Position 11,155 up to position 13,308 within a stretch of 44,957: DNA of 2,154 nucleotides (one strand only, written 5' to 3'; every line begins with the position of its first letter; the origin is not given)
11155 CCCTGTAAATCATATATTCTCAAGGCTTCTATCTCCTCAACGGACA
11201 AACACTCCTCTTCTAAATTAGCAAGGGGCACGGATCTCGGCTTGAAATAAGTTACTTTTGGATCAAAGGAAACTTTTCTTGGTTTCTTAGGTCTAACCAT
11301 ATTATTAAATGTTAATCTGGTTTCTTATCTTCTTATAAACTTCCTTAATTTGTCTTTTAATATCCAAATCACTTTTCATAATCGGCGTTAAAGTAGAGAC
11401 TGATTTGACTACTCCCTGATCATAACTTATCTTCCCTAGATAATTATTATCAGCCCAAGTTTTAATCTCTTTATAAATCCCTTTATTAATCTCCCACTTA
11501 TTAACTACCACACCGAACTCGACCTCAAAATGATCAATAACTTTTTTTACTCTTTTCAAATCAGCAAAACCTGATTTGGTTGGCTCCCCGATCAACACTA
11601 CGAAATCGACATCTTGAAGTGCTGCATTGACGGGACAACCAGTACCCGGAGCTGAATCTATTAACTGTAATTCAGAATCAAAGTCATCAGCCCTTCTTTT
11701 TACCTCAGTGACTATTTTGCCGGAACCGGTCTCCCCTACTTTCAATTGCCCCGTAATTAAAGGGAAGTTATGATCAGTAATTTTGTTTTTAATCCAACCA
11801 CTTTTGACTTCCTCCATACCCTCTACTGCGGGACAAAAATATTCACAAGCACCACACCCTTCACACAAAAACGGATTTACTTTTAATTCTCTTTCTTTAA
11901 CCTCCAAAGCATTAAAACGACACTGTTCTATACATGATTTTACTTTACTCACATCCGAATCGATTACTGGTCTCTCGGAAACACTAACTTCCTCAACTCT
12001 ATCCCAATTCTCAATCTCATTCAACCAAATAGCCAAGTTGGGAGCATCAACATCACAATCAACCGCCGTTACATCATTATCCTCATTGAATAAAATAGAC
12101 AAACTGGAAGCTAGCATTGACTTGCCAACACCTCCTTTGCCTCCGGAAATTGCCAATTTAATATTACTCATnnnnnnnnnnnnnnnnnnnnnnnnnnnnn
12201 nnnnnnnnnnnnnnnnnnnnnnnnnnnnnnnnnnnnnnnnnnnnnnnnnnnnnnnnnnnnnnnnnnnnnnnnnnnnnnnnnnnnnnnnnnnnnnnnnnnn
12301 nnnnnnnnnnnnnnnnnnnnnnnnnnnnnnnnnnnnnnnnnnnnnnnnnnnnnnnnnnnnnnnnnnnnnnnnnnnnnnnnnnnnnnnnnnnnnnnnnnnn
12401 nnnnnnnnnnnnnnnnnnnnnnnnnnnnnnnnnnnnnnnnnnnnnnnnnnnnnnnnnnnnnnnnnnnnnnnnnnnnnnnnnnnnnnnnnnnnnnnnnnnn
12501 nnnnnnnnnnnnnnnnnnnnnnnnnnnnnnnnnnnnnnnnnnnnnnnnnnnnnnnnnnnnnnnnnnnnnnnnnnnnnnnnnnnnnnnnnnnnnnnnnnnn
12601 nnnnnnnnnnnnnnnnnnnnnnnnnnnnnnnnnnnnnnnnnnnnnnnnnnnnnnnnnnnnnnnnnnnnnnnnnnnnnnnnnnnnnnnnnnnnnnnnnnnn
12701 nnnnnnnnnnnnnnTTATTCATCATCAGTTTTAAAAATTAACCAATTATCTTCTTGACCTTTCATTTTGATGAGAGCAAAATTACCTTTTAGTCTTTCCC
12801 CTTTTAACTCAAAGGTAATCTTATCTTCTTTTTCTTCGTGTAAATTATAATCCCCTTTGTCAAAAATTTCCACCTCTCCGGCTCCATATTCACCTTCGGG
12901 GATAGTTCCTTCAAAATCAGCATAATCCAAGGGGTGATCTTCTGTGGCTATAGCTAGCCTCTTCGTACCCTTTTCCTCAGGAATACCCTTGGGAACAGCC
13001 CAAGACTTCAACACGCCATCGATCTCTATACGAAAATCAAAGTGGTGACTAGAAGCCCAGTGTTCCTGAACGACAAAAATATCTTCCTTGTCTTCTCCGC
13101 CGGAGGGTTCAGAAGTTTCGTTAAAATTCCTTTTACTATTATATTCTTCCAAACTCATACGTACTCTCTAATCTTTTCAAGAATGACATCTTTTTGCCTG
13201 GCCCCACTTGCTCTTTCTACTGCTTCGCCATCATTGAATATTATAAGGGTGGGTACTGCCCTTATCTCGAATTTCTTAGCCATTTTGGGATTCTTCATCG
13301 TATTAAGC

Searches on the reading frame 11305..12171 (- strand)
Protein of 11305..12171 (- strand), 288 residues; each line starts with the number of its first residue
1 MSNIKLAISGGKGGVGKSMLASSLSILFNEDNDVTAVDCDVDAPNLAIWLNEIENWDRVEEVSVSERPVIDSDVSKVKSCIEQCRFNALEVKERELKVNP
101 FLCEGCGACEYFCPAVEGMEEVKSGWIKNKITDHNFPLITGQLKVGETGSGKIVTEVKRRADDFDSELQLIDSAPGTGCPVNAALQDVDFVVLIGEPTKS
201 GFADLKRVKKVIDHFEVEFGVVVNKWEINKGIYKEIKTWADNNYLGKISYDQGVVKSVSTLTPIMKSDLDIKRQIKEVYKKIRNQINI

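Call 28: search_protein_families(library=pfam, proteins=[window:11305-12171:-], max_evalue=0.001)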
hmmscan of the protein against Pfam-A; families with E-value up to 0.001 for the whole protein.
window:11305-12171:- (288 aa): 4 families
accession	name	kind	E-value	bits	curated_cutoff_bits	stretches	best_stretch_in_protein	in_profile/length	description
PF01656.29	CbiA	-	8.1e-17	61.8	25.4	1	6-261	1-122/125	CobQ/CobB/MinD/ParA nucleotide binding domain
PF10609.15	ParA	-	4.9e-10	39.7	27.1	1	5-54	5-55/246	NUBPL iron-transfer P-loop NTPase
PF12838.12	Fer4_7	-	0.00028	21.7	27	1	79-115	7-50/52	4Fe-4S dicluster domain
PF00037.32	Fer4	-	0.00041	20.5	21.1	1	97-115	2-20/24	4Fe-4S binding domain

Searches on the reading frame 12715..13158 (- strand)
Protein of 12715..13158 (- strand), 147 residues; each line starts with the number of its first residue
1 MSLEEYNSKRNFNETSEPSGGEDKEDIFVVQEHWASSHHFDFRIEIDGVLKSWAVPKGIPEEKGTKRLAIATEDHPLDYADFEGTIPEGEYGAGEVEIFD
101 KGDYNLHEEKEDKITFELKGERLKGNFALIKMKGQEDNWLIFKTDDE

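Call 28: search_protein_families(library=pfam, proteins=[window:12715-13158:-], max_evalue=0.001)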
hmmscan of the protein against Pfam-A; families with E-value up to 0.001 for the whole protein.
window:12715-13158:- (147 aa): 1 family
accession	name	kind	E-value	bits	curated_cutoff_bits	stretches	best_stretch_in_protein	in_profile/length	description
PF13298.12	LigD_N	-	7.9e-40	135.8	31.1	1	31-131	1-107/107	DNA Ligase D 3'-phosphoesterase domain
